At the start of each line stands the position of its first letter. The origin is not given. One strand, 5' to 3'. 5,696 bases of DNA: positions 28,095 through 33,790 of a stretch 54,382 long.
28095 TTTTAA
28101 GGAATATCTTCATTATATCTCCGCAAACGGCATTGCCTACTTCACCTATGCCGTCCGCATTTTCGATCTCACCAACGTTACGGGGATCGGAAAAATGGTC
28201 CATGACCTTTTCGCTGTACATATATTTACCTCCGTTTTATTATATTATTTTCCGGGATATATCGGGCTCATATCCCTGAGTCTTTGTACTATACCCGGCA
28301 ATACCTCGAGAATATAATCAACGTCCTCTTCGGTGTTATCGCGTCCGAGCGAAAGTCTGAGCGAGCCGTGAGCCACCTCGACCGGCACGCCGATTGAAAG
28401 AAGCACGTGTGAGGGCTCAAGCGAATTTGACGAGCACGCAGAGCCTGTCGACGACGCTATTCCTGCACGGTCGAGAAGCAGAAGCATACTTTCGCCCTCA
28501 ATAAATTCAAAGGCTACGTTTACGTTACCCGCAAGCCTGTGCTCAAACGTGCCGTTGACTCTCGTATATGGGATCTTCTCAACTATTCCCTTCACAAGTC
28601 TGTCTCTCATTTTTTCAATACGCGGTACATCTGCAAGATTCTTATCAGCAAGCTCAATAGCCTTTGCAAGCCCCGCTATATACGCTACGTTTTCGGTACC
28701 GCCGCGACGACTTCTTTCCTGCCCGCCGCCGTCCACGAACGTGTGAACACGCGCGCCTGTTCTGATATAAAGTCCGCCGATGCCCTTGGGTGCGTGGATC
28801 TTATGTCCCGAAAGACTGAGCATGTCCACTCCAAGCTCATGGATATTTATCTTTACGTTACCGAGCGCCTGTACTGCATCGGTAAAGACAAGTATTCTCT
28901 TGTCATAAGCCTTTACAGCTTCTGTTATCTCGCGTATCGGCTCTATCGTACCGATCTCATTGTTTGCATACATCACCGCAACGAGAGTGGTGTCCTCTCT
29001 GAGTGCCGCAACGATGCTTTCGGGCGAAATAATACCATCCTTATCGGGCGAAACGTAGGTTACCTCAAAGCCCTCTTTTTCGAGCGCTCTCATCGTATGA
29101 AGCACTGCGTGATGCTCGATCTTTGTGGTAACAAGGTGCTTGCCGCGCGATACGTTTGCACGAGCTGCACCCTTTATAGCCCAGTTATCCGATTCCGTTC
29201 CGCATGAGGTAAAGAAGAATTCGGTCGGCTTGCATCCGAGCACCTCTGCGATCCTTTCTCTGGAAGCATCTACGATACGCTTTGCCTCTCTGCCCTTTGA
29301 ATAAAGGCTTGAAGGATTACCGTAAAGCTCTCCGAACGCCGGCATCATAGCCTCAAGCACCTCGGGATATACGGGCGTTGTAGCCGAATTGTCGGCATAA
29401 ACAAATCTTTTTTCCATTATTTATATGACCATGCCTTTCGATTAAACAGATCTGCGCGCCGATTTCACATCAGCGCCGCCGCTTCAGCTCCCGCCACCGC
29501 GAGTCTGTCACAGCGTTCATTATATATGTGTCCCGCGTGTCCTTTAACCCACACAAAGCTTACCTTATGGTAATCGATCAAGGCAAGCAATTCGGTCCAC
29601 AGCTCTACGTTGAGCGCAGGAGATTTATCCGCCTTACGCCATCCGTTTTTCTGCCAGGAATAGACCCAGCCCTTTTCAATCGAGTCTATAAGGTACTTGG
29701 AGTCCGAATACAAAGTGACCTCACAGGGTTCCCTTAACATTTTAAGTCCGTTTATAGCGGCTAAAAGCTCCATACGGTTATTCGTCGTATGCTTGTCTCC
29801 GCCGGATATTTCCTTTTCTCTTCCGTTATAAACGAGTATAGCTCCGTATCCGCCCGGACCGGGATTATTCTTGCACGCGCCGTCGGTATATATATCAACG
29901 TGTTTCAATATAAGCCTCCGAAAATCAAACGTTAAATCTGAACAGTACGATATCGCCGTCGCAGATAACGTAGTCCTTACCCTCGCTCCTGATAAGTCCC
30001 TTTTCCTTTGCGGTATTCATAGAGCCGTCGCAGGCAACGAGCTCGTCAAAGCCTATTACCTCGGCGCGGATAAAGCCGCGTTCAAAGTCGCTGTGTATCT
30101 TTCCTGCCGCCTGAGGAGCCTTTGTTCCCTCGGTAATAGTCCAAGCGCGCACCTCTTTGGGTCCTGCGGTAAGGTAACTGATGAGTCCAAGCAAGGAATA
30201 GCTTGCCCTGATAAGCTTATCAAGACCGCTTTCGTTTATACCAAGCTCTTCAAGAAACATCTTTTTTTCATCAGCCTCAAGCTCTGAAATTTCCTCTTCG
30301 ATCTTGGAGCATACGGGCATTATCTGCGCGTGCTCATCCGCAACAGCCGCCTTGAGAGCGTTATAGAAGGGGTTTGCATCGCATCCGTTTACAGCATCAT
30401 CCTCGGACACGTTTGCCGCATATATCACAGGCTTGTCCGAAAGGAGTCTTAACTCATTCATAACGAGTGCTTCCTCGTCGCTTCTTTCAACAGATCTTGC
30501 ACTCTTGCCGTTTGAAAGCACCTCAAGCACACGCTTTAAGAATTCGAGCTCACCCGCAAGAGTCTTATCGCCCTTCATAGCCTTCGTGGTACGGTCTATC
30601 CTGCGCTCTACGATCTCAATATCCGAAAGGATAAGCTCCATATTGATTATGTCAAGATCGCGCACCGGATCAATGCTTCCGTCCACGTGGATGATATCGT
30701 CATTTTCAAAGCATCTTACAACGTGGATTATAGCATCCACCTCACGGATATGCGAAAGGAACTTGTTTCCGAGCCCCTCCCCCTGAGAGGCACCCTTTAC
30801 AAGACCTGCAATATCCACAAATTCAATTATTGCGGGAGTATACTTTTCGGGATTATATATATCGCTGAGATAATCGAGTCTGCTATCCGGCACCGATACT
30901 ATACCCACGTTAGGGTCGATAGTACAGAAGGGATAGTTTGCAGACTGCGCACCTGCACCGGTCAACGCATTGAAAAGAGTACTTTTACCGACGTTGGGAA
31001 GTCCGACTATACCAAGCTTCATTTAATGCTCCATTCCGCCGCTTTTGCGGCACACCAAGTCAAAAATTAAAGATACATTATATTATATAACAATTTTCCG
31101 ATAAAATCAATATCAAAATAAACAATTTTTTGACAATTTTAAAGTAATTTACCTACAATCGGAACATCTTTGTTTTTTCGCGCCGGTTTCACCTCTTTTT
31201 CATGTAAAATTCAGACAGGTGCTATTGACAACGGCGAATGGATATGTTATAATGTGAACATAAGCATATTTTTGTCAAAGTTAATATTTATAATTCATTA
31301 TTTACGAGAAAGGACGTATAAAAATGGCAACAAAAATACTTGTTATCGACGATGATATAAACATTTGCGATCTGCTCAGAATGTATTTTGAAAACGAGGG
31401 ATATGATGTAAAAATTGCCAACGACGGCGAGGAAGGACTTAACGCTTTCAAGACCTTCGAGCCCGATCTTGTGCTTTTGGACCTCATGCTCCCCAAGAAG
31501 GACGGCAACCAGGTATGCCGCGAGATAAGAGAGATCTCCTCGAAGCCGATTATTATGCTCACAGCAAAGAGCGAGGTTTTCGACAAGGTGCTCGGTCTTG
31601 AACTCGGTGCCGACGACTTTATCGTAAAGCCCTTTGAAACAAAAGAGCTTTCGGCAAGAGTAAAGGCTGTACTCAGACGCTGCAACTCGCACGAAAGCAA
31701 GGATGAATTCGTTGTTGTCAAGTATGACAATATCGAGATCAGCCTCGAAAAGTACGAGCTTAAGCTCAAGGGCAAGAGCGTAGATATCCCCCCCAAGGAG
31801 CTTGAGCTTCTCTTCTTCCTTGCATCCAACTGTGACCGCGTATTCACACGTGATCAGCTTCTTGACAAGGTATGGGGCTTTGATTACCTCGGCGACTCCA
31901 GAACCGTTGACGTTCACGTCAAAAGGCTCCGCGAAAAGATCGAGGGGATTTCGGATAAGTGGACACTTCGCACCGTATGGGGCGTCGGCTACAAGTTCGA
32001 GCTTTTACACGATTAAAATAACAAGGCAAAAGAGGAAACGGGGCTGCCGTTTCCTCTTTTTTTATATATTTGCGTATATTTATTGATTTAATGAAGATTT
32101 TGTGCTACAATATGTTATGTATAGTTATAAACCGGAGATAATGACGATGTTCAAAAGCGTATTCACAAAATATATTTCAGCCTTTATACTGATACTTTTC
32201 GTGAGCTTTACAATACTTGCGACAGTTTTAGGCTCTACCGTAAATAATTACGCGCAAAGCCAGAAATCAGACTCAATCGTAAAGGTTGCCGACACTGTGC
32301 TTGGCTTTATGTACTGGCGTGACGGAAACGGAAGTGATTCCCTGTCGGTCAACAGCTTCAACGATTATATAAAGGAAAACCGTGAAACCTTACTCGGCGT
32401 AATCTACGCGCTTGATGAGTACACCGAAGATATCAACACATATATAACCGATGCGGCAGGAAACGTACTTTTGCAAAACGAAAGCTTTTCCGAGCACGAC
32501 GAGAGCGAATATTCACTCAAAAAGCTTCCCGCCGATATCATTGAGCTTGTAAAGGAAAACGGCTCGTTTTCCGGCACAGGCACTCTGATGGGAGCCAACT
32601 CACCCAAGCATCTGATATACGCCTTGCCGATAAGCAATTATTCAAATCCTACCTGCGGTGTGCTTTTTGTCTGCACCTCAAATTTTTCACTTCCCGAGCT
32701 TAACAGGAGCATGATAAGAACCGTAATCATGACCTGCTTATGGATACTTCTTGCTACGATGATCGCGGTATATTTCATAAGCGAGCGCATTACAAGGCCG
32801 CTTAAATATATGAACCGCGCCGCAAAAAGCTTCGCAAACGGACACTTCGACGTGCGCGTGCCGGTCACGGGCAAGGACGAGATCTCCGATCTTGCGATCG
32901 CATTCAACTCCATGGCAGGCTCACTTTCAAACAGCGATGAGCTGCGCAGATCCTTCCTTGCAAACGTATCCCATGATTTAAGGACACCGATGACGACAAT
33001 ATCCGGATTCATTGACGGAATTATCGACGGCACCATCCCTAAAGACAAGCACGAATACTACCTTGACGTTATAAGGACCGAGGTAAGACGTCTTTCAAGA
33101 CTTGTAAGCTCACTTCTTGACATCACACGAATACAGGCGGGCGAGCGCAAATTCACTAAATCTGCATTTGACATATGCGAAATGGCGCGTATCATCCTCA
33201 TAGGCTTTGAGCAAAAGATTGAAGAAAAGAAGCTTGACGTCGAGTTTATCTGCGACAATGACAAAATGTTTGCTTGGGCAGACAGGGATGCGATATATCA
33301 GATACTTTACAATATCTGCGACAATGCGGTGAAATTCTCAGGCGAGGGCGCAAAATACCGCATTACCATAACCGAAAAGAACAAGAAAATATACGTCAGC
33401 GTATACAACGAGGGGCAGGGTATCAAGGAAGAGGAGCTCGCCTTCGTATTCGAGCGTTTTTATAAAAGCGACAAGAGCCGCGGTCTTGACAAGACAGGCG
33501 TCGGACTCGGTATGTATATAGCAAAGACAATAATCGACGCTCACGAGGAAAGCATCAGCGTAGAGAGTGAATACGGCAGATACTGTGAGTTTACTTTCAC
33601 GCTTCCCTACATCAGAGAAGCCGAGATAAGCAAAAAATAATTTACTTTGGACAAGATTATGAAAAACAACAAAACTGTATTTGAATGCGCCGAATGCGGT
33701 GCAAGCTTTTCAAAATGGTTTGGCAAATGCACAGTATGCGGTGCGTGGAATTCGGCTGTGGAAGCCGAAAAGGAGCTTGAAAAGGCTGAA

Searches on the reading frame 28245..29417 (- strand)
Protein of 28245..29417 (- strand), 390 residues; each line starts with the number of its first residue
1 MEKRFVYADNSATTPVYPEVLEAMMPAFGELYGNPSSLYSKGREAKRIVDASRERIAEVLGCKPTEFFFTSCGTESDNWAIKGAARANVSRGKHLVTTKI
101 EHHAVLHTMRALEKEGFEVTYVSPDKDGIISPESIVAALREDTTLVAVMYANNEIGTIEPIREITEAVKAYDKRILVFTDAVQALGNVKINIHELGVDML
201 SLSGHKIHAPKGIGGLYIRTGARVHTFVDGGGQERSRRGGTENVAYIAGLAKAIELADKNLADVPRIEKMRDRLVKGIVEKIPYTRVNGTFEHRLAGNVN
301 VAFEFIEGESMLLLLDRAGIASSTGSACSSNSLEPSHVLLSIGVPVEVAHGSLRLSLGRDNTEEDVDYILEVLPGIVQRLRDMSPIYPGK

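Call 8: search_protein_families(library=pfam, proteins=[window:28245-29417:-], max_evalue=0.001)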
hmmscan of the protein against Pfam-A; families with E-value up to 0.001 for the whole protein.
window:28245-29417:- (390 aa): 2 families
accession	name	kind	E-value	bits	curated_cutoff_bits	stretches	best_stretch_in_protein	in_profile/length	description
PF00266.25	Aminotran_5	-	2.2e-78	264.2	21.5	1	6-368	1-370/371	Aminotransferase class-V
PF01212.27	Beta_elim_lyase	-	1.3e-05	25.1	27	1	52-206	37-199/288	Beta-eliminating lyase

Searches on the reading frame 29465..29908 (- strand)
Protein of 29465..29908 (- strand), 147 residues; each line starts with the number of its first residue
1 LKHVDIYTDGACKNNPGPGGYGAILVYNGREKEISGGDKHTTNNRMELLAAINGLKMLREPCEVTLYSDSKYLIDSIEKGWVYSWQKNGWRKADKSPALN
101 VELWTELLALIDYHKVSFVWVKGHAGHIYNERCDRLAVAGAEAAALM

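Call 8: search_protein_families(library=pfam, proteins=[window:29465-29908:-], max_evalue=0.001)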
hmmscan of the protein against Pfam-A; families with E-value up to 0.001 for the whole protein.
window:29465-29908:- (147 aa): 1 family
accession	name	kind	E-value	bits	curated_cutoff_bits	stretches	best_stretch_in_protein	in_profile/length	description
PF00075.30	RNase_H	-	1.2e-45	155.5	25.8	1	2-141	2-140/141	RNase H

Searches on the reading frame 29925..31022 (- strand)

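Call 8: search_protein_families(library=pfam, proteins=[window:29925-31022:-], max_evalue=0.001)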
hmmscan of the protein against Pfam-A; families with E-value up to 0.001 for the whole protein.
window:29925-31022:- (365 aa): 3 families
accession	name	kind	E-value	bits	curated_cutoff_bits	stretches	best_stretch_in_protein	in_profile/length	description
PF06071.19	YchF-GTPase_C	-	1.7e-37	127.8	27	1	280-364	1-84/84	Protein of unknown function (DUF933)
PF01926.29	MMR_HSR1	-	2.6e-24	85.9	21.9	1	3-112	2-91/113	50S ribosome-binding GTPase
PF02421.24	FeoB_N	-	1.5e-09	38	27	1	3-48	3-48/156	Ferrous iron transport protein B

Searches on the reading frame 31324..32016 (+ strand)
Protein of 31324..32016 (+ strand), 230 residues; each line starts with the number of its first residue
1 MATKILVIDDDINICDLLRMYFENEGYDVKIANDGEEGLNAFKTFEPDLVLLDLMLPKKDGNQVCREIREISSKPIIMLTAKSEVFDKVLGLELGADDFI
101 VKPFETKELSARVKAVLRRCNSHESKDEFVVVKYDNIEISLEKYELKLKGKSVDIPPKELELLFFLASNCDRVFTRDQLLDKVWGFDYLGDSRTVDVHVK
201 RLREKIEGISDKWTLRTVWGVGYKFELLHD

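Call 8: search_protein_families(library=pfam, proteins=[window:31324-32016:+], max_evalue=0.001)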
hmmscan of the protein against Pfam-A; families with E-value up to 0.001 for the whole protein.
window:31324-32016:+ (230 aa): 3 families
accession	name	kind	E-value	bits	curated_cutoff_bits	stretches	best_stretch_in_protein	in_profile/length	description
PF00072.30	Response_reg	-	4e-29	101.5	30.2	1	5-114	1-111/111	Response regulator receiver domain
PF00486.34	Trans_reg_C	-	5.1e-25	87.8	26.2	1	150-225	1-77/77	Transcriptional regulatory protein, C terminal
PF23198.2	PDE8A_N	-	1.8e-05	25.1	29.6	1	5-83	13-94/147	PDE8A-like, N-terminal domain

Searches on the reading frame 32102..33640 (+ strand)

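Call 8: search_protein_families(library=pfam, proteins=[window:32102-33640:+], max_evalue=0.001)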
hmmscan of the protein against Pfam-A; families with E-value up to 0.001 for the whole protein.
window:32102-33640:+ (512 aa): 3 families
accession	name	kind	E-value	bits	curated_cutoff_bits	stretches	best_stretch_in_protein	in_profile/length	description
PF02518.31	HATPase_c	-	4e-24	85.6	26.4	1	394-503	2-109/111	Histidine kinase-, DNA gyrase B-, and HSP90-like ATPase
PF00512.31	HisKA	-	3.2e-18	66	26.9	1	282-347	2-66/66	His Kinase A (phospho-acceptor) domain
PF00672.30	HAMP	-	1.1e-16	61.3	25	1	226-276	2-52/53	HAMP domain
